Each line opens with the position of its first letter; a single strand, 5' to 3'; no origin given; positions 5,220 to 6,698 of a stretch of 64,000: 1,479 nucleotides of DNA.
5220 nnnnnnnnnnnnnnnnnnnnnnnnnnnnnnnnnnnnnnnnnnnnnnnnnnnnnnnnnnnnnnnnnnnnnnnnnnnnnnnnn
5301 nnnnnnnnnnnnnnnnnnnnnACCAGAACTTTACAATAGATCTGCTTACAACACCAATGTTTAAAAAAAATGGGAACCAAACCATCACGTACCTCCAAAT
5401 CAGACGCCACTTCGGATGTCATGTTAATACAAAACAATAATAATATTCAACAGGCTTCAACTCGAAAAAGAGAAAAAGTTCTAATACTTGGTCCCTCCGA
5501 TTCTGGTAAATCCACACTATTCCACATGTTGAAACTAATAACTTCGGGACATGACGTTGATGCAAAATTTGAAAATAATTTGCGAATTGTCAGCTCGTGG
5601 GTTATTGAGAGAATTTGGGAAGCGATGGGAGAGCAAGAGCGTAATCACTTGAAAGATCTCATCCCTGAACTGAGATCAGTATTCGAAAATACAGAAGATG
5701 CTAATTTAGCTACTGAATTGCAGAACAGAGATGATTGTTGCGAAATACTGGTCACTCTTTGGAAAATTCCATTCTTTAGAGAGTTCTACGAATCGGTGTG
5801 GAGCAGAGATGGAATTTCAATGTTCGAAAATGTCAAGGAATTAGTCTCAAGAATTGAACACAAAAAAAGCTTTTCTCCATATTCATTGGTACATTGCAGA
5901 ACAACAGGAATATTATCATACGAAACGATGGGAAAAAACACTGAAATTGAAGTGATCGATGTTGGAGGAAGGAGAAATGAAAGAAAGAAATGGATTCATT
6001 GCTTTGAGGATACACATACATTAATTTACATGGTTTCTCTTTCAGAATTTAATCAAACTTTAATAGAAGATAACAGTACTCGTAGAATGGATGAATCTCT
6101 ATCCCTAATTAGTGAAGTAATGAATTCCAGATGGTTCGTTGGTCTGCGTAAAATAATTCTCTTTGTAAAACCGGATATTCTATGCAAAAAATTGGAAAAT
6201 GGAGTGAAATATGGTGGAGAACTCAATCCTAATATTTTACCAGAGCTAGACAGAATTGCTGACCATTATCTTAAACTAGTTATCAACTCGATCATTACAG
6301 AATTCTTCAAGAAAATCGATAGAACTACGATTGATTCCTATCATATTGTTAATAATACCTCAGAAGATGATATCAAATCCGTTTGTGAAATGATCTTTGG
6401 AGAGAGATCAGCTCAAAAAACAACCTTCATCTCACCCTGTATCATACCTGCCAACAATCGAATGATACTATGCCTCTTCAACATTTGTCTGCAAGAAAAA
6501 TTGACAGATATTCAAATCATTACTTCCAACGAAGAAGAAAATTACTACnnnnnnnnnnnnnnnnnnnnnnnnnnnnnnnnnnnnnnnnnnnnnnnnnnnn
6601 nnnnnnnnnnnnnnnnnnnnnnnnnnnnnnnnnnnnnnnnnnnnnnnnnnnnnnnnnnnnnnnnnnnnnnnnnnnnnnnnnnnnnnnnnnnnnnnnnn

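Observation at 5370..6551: G-alpha-like protein with substitutions at the GTPase catalytic and guanine-contact positions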

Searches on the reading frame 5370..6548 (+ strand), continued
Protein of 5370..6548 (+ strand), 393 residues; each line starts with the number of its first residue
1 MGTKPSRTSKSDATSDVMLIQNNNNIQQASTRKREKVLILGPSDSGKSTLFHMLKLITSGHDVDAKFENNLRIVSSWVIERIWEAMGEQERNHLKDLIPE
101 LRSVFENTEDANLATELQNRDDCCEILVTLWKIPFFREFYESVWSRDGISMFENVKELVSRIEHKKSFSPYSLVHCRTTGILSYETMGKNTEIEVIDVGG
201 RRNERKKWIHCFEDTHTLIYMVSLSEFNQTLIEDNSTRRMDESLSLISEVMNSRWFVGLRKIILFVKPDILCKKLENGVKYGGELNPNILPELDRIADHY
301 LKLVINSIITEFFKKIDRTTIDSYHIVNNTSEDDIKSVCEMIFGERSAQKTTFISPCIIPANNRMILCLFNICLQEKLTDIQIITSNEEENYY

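Call 33: list_cluster_members(proteins=[P0116, P0117, P0118, P0119, P0149, P0156, P0244, P0206, P0025, P0002])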
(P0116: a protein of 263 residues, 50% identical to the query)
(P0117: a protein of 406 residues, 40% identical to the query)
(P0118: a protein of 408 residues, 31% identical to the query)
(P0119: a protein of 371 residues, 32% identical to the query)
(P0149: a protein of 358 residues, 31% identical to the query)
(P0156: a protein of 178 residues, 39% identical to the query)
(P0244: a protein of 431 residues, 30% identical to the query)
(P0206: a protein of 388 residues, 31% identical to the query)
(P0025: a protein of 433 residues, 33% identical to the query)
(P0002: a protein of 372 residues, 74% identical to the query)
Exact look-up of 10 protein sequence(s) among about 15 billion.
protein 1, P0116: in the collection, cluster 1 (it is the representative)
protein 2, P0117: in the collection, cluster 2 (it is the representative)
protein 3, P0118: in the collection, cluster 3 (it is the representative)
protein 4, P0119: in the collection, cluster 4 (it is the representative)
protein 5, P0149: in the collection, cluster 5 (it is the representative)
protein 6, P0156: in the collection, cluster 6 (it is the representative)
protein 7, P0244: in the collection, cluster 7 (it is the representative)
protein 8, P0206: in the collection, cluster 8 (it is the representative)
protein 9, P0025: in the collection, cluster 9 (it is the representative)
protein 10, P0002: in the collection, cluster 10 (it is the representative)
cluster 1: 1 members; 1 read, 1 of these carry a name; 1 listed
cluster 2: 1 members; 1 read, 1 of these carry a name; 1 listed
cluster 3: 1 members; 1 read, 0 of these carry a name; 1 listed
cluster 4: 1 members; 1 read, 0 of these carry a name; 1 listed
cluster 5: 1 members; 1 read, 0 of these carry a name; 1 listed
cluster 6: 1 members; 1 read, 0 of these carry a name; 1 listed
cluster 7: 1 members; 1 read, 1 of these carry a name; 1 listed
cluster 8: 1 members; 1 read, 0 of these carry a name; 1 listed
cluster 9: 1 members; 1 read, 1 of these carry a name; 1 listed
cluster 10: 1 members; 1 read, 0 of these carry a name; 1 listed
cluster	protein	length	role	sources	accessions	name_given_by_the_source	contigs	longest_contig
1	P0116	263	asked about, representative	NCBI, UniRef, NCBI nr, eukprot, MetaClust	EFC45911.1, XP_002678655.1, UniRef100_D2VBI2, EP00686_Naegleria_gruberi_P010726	predicted protein [Naegleria gruberi] | Predicted protein n=1 Tax=Naegleria gruberi TaxID=5762 RepID=D2VBI2_NAEGR | uncharacterized protein NAEGRDRAFT_66226 [Naegleria gruberi]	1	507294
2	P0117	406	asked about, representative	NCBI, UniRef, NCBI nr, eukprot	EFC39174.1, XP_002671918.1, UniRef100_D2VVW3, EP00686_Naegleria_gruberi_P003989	predicted protein [Naegleria gruberi] | Predicted protein n=1 Tax=Naegleria gruberi TaxID=5762 RepID=D2VVW3_NAEGR | uncharacterized protein NAEGRDRAFT_73162 [Naegleria gruberi]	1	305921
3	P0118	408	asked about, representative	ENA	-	-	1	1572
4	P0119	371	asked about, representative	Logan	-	-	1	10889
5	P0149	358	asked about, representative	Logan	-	-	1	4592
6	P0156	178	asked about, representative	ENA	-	-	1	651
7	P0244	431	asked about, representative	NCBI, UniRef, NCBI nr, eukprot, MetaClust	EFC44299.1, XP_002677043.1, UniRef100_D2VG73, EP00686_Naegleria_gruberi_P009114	predicted protein [Naegleria gruberi] | Predicted protein n=1 Tax=Naegleria gruberi TaxID=5762 RepID=D2VG73_NAEGR | uncharacterized protein NAEGRDRAFT_49275 [Naegleria gruberi]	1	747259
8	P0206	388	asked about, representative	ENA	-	-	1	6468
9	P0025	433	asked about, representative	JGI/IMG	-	guanine nucleotide-binding protein G(i) subunit alpha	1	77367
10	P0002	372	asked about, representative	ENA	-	-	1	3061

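Call 42: find_homologous_proteins(query=A4, max_evalue=1e-20)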
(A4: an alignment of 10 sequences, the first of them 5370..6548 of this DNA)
Query A4 (10 sequences) (393 aa, profile of the alignment): 75 proteins with E <= 1e-20 among 8000 candidates.
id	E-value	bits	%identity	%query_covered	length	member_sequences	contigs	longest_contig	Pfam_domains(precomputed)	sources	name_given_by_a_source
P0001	5.1e-152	524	100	96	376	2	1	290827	PF00025.28,PF00503.27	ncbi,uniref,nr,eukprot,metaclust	ncbi:predicted protein [Naegleria gruberi]|uniref:Predicted protein n=1 Tax=Naegleria gruberi TaxID=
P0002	9.9e-151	520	74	98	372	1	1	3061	PF00025.28,PF00503.27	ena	-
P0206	7.8e-111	389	28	83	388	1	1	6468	PF00503.27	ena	-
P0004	4.8e-36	143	35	63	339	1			PF00025.28,PF00503.27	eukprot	eukprot:TRINITY_DN15756_c0_g1_i5.p1 TRINITY_DN15756_c0_g1~~TRINITY_DN15756_c0_g1_i5.p1 ORF type:comp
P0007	8.9e-35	139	31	74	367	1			PF00025.28,PF00503.27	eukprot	eukprot:TRINITY_DN66356_c1_g15_i1.p1 TRINITY_DN66356_c1_g15~~TRINITY_DN66356_c1_g15_i1.p1 ORF type:c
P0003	1.7e-33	134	35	61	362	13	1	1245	PF00025.28,PF00503.27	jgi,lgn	-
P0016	4.5e-33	133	31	72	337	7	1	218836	PF00025.28,PF00503.27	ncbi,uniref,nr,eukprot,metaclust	ncbi:predicted protein [Naegleria gruberi]|uniref:Predicted protein n=1 Tax=Naegleria gruberi TaxID=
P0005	5.1e-33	133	33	65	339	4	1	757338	PF00025.28,PF00503.27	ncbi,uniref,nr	ncbi:hypothetical protein FDP41_005809 [Naegleria fowleri]|uniref:Uncharacterized protein n=1 Tax=Na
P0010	5.3e-32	129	31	65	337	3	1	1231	PF00025.28,PF00503.27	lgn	-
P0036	7.4e-32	129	30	67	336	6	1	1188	PF00025.28,PF00503.27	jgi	-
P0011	1.5e-31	128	33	61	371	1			PF00025.28,PF00503.27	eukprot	eukprot:TRINITY_DN67856_c2_g1_i10.p1 TRINITY_DN67856_c2_g1~~TRINITY_DN67856_c2_g1_i10.p1 ORF type:co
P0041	1.5e-31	128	32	61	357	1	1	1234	PF00025.28,PF00503.27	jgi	-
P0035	2.9e-30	124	28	61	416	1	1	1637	PF00025.28,PF00503.27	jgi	-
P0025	3.4e-30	124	33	69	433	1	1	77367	PF00025.28,PF00503.27,PF12937.13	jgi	jgi:guanine nucleotide-binding protein G(i) subunit alpha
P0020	3.5e-30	123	31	63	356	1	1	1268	PF00025.28,PF00503.27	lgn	-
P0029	4.8e-30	123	28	67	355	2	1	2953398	PF00025.28,PF00503.27,PF04670.19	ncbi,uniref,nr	ncbi:guanine nucleotide-binding protein g(o) subunit alpha [Anaeramoeba flamelloides]|uniref:Guanine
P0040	6.9e-30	122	31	61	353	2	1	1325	PF00025.28,PF00503.27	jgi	-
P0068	9.4e-30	122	28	62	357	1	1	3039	PF00025.28,PF00503.27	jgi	jgi:GTPase SAR1 family protein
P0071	1.2e-29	122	32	61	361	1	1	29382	PF00025.28,PF00503.27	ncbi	ncbi:hypothetical protein JCM3766R1_001945 [Sporobolomyces carnicolor]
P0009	1.4e-29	121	31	68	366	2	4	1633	PF00025.28,PF00503.27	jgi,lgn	-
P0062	1.5e-29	121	27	69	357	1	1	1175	PF00025.28,PF00503.27,PF04670.19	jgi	-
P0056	1.6e-29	121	30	61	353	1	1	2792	PF00025.28,PF00503.27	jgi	-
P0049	1.7e-29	121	30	61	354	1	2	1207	PF00025.28,PF00503.27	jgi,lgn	jgi:GTPase SAR1 family protein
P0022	2.1e-29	121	33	61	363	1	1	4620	PF00025.28,PF00503.27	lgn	-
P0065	6.6e-29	119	29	62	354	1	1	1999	PF00025.28,PF00503.27,PF04670.19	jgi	-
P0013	7.4e-29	119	28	70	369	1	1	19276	PF00025.28,PF00503.27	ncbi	ncbi:MAG: hypothetical protein MHM6MM_004476 [Cercozoa sp. M6MM]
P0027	8.8e-29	119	30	61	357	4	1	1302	PF00025.28,PF00503.27,PF04670.19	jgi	-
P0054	9.7e-29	119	30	61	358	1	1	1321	PF00025.28,PF00503.27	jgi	-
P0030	1.3e-28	118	29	77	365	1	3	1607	PF00025.28,PF00503.27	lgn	-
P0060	1.6e-28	118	29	61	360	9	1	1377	PF00025.28,PF00503.27,PF04670.19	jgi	-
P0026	2.7e-28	117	32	61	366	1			PF00025.28,PF00503.27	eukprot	eukprot:TRINITY_DN13276_c0_g1_i1.p1 TRINITY_DN13276_c0_g1~~TRINITY_DN13276_c0_g1_i1.p1 ORF type:comp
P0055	2.9e-28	117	29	70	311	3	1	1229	PF00025.28,PF00503.27,PF04670.19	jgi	-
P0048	3.2e-28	117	28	68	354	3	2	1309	PF00025.28,PF00503.27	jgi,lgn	-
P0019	3.4e-28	117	30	70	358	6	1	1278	PF00025.28,PF00503.27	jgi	jgi:GTPase SAR1 family protein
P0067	4.9e-28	116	29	61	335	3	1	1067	PF00025.28,PF00503.27,PF04670.19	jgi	-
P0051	6.2e-28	116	31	63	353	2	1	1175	PF00025.28,PF00503.27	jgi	-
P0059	8.4e-28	116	30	61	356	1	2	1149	PF00025.28,PF00503.27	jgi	-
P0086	8.8e-28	116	31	61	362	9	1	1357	PF00025.28,PF00503.27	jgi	-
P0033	9.2e-28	115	30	69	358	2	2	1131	PF00025.28,PF00503.27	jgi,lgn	jgi:GTPase SAR1 family protein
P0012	1.4e-27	115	30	69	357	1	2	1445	PF00025.28,PF00503.27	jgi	-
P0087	1.4e-27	115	29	66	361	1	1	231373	PF00025.28,PF00503.27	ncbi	ncbi:hypothetical protein JCM16303_003206 [Sporobolomyces ruberrimus]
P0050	1.4e-27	115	30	61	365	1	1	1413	PF00025.28,PF00503.27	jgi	jgi:guanine nucleotide-binding protein G(i) subunit alpha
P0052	1.8e-27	115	30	70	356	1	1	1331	PF00025.28,PF00503.27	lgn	-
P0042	3.3e-27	114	30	61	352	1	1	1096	PF00025.28,PF00503.27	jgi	-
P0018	3.4e-27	114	30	61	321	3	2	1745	PF00025.28,PF00503.27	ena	-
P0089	3.8e-27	113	29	61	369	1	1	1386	PF00025.28,PF00503.27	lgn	-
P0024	3.9e-27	113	51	26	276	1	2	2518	PF00025.28,PF00503.27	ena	-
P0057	4.6e-27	113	29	60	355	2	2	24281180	PF00025.28,PF00503.27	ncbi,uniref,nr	ncbi:guanine nucleotide-binding protein g(o) subunit alpha [Anaeramoeba flamelloides]|uniref:Guanine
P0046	6.0e-27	113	29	70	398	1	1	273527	PF00025.28,PF00503.27,PF00009.34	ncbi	ncbi:hypothetical protein ABK040_008126 [Willaertia magna]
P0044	6.2e-27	113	28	70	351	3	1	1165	PF00025.28,PF00503.27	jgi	-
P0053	9.1e-27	112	28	67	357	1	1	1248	PF00025.28,PF00503.27,PF04670.19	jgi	-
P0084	9.4e-27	112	37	25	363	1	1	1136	PF00025.28,PF00503.27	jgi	-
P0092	1.6e-26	111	28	62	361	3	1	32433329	PF00025.28,PF00503.27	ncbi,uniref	ncbi:guanine nucleotide-binding protein G(o) subunit alpha-like [Apostichopus japonicus]|uniref:guan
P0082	2.7e-26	111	27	62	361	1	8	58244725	PF00025.28,PF00503.27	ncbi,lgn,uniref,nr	ncbi:Guanine nucleotide-binding protein G(o) subunit alpha [Holothuria leucospilota]|uniref:Guanine 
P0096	3.6e-26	110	30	61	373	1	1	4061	PF00025.28,PF00503.27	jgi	jgi:GTPase SAR1 family protein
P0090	4.1e-26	110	28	62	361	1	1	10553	PF00025.28,PF00503.27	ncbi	ncbi:hypothetical protein JCM5353_008505 [Sporobolomyces roseus]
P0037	4.8e-26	110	28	61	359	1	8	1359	PF00025.28,PF00503.27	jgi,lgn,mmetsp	jgi:GTPase SAR1 family protein|mmetsp:Transcript_118250/g.166223 ORF Transcript_118250/g.166223 Tran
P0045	6.6e-26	109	28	70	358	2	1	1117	PF00025.28,PF00503.27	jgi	-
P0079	8.6e-26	109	45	25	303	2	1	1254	PF00025.28,PF00503.27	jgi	jgi:GTPase SAR1 family protein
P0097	1.3e-25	108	31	40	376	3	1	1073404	PF00025.28,PF00503.27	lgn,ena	-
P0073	1.7e-25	108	30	61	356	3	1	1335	PF00025.28,PF00503.27,PF00009.34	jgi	-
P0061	1.7e-25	108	35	45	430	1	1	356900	PF00025.28,PF00503.27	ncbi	ncbi:hypothetical protein ABK040_012958 [Willaertia magna]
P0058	2.0e-25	108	44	26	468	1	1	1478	PF00025.28,PF00503.27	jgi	jgi:GTPase SAR1 family protein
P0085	2.4e-25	108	44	25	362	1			PF00025.28,PF00503.27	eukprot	eukprot:TRINITY_DN3332_c0_g1_i2.p1 TRINITY_DN3332_c0_g1~~TRINITY_DN3332_c0_g1_i2.p1 ORF type:complet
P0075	2.6e-25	107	30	61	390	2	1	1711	PF00025.28,PF00503.27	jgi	-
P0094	3.7e-25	107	28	61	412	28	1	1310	PF00025.28,PF00503.27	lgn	-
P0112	4.0e-25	107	31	60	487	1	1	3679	PF00025.28,PF00503.27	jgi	jgi:guanine nucleotide-binding protein G(i) subunit alpha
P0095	4.1e-25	107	26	64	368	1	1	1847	PF00025.28,PF00503.27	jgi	jgi:guanine nucleotide-binding protein G(i) subunit alpha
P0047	5.6e-25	106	29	61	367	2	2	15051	PF00025.28,PF00503.27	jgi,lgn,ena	jgi:GTPase SAR1 family protein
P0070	7.3e-25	106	30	69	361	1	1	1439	PF00025.28,PF00503.27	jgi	-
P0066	1.2e-24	105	28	70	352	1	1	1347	PF00025.28,PF00503.27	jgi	jgi:GTPase SAR1 family protein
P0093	7.8e-24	103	27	63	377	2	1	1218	PF00025.28,PF00503.27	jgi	-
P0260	1.8e-23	101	26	63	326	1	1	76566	PF00025.28,PF00503.27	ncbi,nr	ncbi:hypothetical protein HDV01_006520 [Terramyces sp. JEL0728]|nr:hypothetical protein HDV01_006520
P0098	3.4e-22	97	28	61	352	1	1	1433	PF00025.28,PF00503.27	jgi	-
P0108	4.8e-22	97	31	61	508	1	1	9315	PF00025.28,PF00503.27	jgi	jgi:guanine nucleotide-binding protein G(i) subunit alpha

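Call 46: search_protein_families(library=pfam, alignment_id=A4, max_evalue=0.001)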
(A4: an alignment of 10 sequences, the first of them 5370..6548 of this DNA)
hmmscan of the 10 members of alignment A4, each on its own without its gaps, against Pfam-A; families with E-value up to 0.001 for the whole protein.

A. member 1, window:5370-6548:+ (393 aa): 3 families
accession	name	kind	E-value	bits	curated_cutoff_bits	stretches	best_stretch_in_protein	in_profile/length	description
PF00503.26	G-alpha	-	2.3e-54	185.2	48.8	1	23-342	8-329/333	G-protein alpha subunit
PF00025.27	Arf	-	6.4e-10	39.2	22.3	1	178-228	45-95/174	ADP-ribosylation factor family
PF13555.12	AAA_29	-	0.00058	20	27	0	27-51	15-39/61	P-loop containing region of AAA domain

B. families by the number of members that match (of 10 scanned): 4 families
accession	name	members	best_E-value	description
PF00503.26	G-alpha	10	2.3e-54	G-protein alpha subunit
PF00025.27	Arf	6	2.1e-10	ADP-ribosylation factor family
PF20720.3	nSTAND3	1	6.1e-05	Novel STAND NTPase 3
PF13555.12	AAA_29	1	0.00058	P-loop containing region of AAA domain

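Call 48: list_cluster_members(proteins=[P0001, P0004, P0016])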
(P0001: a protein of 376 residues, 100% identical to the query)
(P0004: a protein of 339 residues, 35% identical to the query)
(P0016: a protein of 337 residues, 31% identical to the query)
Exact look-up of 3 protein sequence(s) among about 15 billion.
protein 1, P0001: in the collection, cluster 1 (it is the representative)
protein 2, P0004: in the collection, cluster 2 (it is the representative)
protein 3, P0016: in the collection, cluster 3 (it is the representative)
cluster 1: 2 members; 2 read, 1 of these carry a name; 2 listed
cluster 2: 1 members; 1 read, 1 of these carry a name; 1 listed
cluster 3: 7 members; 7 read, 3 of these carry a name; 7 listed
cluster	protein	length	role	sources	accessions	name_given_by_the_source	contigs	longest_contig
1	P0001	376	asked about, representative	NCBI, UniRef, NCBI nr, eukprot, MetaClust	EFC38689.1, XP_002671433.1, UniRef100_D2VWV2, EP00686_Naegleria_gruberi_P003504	predicted protein [Naegleria gruberi] | Predicted protein n=1 Tax=Naegleria gruberi TaxID=5762 RepID=D2VWV2_NAEGR | uncharacterized protein NAEGRDRAFT_59438 [Naegleria gruberi]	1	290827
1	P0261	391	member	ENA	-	-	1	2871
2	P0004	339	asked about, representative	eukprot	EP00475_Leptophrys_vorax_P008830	TRINITY_DN15756_c0_g1_i5.p1 TRINITY_DN15756_c0_g1~~TRINITY_DN15756_c0_g1_i5.p1 ORF ...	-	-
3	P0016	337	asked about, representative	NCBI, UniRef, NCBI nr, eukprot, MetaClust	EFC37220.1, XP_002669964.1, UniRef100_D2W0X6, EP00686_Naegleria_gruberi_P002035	predicted protein [Naegleria gruberi] | Predicted protein n=1 Tax=Naegleria gruberi TaxID=5762 RepID=D2W0X6_NAEGR | uncharacterized protein NAEGRDRAFT_44850 [Naegleria gruberi]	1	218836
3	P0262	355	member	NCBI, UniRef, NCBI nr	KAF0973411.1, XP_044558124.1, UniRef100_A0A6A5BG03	hypothetical protein FDP41_008115 [Naegleria fowleri] | Uncharacterized protein n=1 Tax=Naegleria fowleri TaxID=5763 RepID=A0A6A5BG03_NAEFO | uncharacterized protein FDP41_008115 [Naegleria fowleri]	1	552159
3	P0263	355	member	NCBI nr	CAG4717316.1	unnamed protein product [Naegleria fowleri]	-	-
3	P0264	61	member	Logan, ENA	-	-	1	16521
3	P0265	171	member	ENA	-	-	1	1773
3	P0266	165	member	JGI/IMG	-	-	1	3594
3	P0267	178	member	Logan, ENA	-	-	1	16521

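Call 68: predict_structure(alignment_id=A6)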
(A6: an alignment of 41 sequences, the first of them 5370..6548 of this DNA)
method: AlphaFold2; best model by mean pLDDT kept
length: 393 residues; sequences in the alignment: 41
mean_pLDDT: 82.0   pTM: 0.80
mean pLDDT of the five models: 82.0, 81.6, 81.4, 81.0, 79.4
residues with pLDDT >= 90: 206; 70-90: 105; 50-70: 34; < 50: 48
segments of 3 or more residues with pLDDT < 50: 1-30, 376-393
pLDDT, mean of each block of 10 residues (from residue 1): 37 35 42 85 91 87 74 93 90 88 76 85 93 94 86 92 89 83 81 91 90 94 93 88 94 92 96 92 94 92 97 94 95 92 75 90 57 53 40 33
secondary structure, 60 per line:
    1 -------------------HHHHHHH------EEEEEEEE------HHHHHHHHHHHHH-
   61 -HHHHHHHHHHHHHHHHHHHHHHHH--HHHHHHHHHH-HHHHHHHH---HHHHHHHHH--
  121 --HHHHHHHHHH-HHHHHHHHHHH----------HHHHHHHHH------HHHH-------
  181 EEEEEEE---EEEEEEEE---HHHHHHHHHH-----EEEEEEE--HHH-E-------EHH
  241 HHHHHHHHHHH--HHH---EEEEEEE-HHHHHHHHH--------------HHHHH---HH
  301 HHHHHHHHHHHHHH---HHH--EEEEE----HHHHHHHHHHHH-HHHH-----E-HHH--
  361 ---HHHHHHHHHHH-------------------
elements in order: H20-26 E33-40 H47-59 H62-85 H88-97 H99-106 H110-118 H123-132 H134-144 H155-163 H170-173 E181-187 E191-198 H202-211 E217-223 H239-251 E260-266 H268-276 H291-295 H299-314 E323-327 H332-343 H345-348 H364-374

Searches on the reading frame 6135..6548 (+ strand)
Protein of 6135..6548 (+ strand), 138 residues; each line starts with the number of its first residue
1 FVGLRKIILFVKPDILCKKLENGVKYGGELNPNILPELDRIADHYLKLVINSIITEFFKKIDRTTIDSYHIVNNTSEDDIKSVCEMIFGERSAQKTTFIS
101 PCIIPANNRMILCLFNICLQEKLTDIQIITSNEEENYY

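Call 40: find_homologous_proteins(query=A5, max_evalue=0.001)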
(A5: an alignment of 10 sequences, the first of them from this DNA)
Query A5 (10 sequences): 557 candidates shared short words with the query, none scored E <= 0.001.

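Call 43: find_related_loci(query=A5, collection=metagenome_contigs, flank=3000)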
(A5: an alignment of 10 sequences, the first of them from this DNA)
Query A5 (138 aa) in metagenome_contigs; peptide patterns used: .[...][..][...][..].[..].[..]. (x = any residue, [..] = any of these).
19 stretches matched a pattern, but none encodes a relative of the query by tblastn (E <= 1e-3).

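Call 76: search_protein_families(library=pfam, alignment_id=A5, max_evalue=10)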
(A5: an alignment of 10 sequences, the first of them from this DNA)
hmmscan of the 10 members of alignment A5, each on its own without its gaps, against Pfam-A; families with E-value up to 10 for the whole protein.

A. member 1, seq(138 aa): 1 family
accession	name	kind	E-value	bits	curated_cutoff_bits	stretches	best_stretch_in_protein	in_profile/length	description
PF07005.16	SBD_N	-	0.28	11.3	25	1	33-75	90-130/230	Sugar-binding N-terminal domain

B. families by the number of members that match (of 10 scanned): 8 families
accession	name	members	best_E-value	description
PF00503.26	G-alpha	6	7.5e-10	G-protein alpha subunit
PF07200.18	Mod_r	1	0.032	Modifier of rudimentary (Mod(r)) protein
PF01031.25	Dynamin_M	1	0.038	Dynamin central region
PF11148.14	DUF2922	1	0.07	Protein of unknown function (DUF2922)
PF17898.6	GerD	1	0.078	Spore germination GerD central core domain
PF08350.17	FilR1_middle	1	0.13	Methanogenesis regulatory protein FilR1, middle domain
PF07005.16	SBD_N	1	0.28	Sugar-binding N-terminal domain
PF07261.16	DnaB_2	1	0.37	Replication initiation and membrane attachment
